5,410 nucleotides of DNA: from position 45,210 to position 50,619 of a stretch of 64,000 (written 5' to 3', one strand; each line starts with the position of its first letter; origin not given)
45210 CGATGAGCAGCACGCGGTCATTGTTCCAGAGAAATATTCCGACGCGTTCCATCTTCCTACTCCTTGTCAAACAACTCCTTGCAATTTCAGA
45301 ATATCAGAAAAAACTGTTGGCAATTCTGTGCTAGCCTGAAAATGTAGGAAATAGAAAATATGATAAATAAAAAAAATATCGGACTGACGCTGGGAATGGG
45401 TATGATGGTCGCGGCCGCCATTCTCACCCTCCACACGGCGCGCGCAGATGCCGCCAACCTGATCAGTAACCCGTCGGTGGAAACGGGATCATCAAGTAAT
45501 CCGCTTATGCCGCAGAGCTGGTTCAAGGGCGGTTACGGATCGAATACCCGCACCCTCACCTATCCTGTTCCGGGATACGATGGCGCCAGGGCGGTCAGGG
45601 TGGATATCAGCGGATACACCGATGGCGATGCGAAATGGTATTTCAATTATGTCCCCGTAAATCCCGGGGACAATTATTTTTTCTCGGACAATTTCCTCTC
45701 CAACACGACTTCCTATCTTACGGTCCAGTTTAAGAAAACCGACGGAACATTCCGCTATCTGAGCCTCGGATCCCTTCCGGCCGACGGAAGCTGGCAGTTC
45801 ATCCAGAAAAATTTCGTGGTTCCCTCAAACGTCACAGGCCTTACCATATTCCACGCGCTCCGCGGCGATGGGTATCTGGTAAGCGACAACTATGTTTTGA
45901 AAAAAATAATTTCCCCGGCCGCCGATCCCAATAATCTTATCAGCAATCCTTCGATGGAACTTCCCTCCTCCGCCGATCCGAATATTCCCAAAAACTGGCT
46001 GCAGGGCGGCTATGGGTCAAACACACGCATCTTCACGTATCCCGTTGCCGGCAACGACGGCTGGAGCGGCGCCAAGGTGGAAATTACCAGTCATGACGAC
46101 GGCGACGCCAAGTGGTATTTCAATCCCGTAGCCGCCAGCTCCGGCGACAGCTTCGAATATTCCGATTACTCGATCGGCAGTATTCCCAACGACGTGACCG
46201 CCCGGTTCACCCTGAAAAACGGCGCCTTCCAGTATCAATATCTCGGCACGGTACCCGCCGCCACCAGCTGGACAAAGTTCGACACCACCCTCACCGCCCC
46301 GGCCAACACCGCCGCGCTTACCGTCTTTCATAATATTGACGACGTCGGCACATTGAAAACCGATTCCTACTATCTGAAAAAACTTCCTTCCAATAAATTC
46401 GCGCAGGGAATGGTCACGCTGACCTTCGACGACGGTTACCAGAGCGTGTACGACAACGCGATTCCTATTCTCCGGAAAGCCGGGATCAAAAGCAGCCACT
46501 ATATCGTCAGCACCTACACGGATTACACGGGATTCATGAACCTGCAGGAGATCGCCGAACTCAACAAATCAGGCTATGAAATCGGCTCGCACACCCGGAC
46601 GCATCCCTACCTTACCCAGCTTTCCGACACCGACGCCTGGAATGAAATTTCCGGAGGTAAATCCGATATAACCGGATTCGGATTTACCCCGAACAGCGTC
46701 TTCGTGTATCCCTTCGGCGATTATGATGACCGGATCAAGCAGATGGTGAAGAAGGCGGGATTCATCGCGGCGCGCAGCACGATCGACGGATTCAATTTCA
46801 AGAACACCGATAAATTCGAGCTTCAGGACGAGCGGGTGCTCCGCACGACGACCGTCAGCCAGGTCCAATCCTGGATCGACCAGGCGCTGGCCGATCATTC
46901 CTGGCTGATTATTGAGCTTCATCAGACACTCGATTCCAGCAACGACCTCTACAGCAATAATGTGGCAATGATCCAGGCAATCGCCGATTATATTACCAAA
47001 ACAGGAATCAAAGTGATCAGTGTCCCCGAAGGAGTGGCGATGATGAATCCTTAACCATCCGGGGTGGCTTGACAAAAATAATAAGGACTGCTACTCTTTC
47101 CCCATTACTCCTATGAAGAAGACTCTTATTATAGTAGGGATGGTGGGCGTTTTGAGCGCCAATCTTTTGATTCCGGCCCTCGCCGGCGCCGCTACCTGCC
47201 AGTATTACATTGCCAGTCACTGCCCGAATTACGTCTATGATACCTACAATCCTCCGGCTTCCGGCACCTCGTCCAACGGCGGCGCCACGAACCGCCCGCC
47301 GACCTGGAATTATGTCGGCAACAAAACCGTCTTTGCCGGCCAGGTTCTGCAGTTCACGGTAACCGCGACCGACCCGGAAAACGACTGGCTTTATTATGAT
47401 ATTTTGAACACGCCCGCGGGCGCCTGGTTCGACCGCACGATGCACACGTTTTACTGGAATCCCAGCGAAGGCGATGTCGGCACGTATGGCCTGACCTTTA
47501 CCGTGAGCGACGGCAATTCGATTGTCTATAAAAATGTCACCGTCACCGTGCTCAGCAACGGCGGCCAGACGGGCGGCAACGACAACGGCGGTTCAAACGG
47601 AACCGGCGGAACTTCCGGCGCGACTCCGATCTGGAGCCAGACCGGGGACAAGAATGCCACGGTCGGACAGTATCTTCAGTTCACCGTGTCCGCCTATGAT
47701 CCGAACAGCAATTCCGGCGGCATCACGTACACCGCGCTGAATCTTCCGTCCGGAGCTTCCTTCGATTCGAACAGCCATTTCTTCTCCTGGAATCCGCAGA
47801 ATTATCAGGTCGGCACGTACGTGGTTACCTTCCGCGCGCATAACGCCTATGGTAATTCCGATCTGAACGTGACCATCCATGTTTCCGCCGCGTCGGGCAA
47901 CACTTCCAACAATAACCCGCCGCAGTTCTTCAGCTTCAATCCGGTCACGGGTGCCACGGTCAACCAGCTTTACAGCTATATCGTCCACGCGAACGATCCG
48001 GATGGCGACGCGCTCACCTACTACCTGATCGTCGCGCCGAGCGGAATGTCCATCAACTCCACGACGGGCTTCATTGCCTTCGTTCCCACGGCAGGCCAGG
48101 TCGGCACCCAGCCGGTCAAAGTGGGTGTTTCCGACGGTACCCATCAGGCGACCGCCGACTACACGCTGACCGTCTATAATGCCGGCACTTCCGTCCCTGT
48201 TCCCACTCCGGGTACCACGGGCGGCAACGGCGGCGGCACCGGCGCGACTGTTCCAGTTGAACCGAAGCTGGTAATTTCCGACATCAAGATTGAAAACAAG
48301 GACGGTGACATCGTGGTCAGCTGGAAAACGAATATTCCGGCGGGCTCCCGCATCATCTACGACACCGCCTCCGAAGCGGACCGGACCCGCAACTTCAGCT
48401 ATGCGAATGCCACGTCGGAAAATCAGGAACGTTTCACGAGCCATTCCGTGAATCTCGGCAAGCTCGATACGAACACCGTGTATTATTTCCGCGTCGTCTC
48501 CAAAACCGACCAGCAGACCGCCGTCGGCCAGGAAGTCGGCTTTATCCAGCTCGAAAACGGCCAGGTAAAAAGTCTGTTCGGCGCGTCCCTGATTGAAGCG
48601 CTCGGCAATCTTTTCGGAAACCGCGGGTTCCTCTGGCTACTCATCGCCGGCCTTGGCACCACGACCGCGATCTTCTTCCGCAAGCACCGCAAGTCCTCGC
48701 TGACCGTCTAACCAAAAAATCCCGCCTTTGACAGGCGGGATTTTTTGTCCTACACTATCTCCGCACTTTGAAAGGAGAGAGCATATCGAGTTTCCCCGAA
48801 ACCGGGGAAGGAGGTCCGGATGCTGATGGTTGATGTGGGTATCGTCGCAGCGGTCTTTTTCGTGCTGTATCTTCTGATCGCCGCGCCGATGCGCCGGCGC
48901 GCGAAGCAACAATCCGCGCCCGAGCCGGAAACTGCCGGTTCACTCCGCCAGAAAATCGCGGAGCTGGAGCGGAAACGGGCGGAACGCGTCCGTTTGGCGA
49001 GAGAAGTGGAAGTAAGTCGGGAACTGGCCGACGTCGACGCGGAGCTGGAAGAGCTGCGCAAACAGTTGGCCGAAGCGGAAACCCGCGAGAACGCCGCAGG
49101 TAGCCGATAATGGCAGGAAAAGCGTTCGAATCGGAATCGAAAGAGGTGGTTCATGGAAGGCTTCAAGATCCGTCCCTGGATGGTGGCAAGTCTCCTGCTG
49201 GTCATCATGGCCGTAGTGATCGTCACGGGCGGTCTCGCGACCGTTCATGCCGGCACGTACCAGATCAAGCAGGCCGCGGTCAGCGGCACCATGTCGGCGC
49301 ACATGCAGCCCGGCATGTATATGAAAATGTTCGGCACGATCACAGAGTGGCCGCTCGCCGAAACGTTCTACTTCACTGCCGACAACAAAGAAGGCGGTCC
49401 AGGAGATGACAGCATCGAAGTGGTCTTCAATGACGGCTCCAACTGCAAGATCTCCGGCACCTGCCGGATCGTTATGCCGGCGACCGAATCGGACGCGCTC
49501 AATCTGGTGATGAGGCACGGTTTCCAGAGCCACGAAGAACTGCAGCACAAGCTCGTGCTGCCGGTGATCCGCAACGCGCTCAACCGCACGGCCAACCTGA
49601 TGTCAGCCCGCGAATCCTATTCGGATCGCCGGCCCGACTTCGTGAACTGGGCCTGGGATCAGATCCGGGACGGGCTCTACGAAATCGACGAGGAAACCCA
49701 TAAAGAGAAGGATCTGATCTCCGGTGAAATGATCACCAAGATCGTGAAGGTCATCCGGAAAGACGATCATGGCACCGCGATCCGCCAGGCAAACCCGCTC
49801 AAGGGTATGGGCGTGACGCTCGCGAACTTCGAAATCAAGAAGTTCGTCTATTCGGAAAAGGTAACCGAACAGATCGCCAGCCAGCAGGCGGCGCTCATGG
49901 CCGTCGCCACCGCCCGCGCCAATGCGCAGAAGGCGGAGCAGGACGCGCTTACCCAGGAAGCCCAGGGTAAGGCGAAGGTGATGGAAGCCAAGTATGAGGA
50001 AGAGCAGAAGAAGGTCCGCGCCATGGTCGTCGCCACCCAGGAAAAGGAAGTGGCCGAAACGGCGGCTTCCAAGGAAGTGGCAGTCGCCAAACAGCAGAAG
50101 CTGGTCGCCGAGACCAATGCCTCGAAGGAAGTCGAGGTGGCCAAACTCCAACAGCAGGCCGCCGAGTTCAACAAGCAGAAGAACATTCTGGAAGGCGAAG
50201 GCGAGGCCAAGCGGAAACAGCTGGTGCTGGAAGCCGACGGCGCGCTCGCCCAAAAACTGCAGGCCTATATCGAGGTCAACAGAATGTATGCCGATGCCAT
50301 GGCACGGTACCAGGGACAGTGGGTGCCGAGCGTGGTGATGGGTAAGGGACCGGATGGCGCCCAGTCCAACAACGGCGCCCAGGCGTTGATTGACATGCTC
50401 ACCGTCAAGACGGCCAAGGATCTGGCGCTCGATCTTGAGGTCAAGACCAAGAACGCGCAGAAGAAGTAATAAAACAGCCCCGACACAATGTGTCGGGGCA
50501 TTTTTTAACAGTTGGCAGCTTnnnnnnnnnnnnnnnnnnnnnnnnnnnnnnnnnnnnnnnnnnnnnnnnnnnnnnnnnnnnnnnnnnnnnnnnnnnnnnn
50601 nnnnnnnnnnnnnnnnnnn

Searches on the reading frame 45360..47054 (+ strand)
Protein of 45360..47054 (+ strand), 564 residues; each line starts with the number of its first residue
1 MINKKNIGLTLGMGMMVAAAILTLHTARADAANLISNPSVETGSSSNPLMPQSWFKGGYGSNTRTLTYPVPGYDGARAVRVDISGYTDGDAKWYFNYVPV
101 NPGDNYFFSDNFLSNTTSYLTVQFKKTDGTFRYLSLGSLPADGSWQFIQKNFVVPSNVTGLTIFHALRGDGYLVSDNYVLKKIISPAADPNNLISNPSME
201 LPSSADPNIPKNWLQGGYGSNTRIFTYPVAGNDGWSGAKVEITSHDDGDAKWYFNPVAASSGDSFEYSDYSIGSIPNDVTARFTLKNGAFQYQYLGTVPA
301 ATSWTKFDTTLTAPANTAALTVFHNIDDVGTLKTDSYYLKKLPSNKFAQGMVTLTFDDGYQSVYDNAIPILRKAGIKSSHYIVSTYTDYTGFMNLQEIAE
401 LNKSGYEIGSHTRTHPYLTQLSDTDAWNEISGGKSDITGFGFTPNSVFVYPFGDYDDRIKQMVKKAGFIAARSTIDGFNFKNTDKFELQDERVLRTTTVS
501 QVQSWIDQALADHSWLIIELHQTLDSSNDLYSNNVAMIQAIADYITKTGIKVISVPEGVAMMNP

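Call 66: search_protein_families(library=pfam, proteins=[window:45360-47054:+], max_evalue=0.00001)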
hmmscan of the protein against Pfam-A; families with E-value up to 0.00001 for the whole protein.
window:45360-47054:+ (564 aa): 1 family
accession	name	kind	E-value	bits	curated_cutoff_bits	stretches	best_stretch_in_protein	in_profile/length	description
PF01522.26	Polysacc_deac_1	-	3.2e-24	85.7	23.1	1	347-468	4-121/124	Polysaccharide deacetylase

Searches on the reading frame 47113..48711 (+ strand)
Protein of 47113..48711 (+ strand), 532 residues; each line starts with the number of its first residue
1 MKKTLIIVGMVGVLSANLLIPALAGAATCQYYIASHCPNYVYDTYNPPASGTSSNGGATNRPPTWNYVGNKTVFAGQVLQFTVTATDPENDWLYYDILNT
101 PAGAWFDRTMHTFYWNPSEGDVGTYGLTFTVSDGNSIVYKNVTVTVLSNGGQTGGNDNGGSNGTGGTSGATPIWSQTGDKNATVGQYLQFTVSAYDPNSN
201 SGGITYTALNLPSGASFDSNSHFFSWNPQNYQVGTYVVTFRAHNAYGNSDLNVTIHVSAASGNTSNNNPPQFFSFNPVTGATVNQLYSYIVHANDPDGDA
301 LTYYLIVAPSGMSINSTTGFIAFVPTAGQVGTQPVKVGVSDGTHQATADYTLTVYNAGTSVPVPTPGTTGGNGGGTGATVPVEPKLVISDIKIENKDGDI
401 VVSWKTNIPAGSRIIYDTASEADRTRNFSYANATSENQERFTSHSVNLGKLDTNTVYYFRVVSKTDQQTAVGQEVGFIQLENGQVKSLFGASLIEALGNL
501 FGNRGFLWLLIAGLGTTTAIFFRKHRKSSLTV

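Call 66: search_protein_families(library=pfam, proteins=[window:47113-48711:+], max_evalue=0.00001)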
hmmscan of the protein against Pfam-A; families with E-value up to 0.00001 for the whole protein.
window:47113-48711:+ (532 aa): 4 families
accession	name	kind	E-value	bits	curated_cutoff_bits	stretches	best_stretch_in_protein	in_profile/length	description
PF05345.18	He_PIG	-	1.2e-29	103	24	3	175-256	5-94/96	Putative Ig domain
PF17963.7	Big_9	-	9.1e-14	52.6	23.6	0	60-144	1-88/89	Bacterial Ig domain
PF16656.11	Pur_ac_phosph_N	-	1.1e-07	32.7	30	1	396-469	11-86/93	Purple acid Phosphatase, N-terminal domain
PF17892.7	Cadherin_5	-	2.1e-07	31.1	26.5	0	291-354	31-97/98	Cadherin-like domain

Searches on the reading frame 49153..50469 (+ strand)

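Call 66: search_protein_families(library=pfam, proteins=[window:49153-50469:+], max_evalue=0.00001)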
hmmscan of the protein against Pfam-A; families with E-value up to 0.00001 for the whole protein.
window:49153-50469:+ (438 aa): 1 family
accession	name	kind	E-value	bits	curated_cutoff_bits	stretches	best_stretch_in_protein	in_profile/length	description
PF01145.31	Band_7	-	1.2e-06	29.2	23.6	1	68-262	37-173/176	SPFH domain / Band 7 family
